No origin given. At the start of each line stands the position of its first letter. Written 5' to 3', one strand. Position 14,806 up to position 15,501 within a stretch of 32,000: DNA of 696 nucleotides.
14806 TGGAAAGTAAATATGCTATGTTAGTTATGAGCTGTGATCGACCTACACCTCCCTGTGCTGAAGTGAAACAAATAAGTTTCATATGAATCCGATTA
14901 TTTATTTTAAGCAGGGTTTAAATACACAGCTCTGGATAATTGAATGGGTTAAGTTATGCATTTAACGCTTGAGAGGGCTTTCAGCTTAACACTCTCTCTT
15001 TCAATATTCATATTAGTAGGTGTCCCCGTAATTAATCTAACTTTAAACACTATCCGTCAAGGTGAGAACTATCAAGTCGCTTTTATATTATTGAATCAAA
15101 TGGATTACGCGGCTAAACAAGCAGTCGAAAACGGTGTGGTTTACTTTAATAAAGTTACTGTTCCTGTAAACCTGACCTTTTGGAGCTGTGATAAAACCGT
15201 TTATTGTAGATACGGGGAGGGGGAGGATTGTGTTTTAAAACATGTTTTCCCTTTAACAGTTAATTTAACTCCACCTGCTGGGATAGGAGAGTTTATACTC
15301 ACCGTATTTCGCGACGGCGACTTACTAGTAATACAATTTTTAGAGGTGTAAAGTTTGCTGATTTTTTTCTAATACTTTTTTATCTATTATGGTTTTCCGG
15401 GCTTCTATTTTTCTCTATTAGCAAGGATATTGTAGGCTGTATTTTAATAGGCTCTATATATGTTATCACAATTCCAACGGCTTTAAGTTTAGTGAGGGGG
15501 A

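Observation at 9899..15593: Tad/Epd-like type IV filament locus in an archaeal genome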

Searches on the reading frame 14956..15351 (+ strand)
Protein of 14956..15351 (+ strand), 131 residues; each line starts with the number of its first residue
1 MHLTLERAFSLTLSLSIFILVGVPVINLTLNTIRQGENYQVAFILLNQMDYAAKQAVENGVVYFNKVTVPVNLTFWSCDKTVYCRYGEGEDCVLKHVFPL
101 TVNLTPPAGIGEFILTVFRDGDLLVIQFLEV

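Call 3: search_protein_families(library=pfam, proteins=[window:14956-15351:+], max_evalue=1)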
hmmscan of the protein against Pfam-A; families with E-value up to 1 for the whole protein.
window:14956-15351:+ (131 aa): 0 families

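Call 4: search_protein_families(library=ncbifam, proteins=[window:14956-15351:+], max_evalue=1)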
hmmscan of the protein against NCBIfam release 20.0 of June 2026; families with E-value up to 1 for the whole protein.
window:14956-15351:+ (131 aa): 0 families

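Call 66: predict_structure(protein=window:14956-15351:+)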
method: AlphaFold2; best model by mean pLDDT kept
length: 131 residues; sequences in the alignment: 1
mean_pLDDT: 34.7   pTM: 0.24
mean pLDDT of the five models: 34.7, 33.7, 32.7, 32.3, 29.7
residues with pLDDT >= 90: 0; 70-90: 0; 50-70: 0; < 50: 131
segments of 3 or more residues with pLDDT < 50: 1-131
pLDDT, mean of each block of 10 residues (from residue 1): 28 30 32 31 29 28 34 39 37 40 41 43 40 40
secondary structure, 60 per line:
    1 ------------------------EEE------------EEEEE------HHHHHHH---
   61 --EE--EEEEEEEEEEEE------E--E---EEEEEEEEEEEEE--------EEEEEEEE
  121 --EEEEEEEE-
elements in order: E25-27 E40-44 H51-57 E67-78 E92-104 E113-120 E123-130

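Call 95: search_solved_structures(query=A6, max_evalue=10)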
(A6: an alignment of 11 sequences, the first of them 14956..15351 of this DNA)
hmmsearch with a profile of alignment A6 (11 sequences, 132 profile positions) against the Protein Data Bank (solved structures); distinct sequences matched with E-value up to 10: 0.

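Call 96: search_protein_families(library=pfam, alignment_id=A6, max_evalue=1)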
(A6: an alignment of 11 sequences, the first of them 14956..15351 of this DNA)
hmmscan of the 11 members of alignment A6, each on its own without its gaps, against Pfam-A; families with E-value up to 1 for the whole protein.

A. member 1, window:14956-15351:+ (131 aa): 0 families

B. families by the number of members that match (of 11 scanned): 6 families
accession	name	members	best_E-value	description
PF12911.12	OppC_N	2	0.031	N-terminal TM domain of oligopeptide transport permease C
PF22196.1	HdrB-like_C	1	0.062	HdrB-like C-terminal domain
PF10628.14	CotE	1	0.064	Outer spore coat protein E (CotE)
PF06107.17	DUF951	1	0.076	Bacterial protein of unknown function (DUF951)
PF20869.2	FAM186A_PQQAQ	1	0.21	FAM186A, PQQAQ repeat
PF16935.10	Hol_Tox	1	0.76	Putative Holin-like Toxin (Hol-Tox)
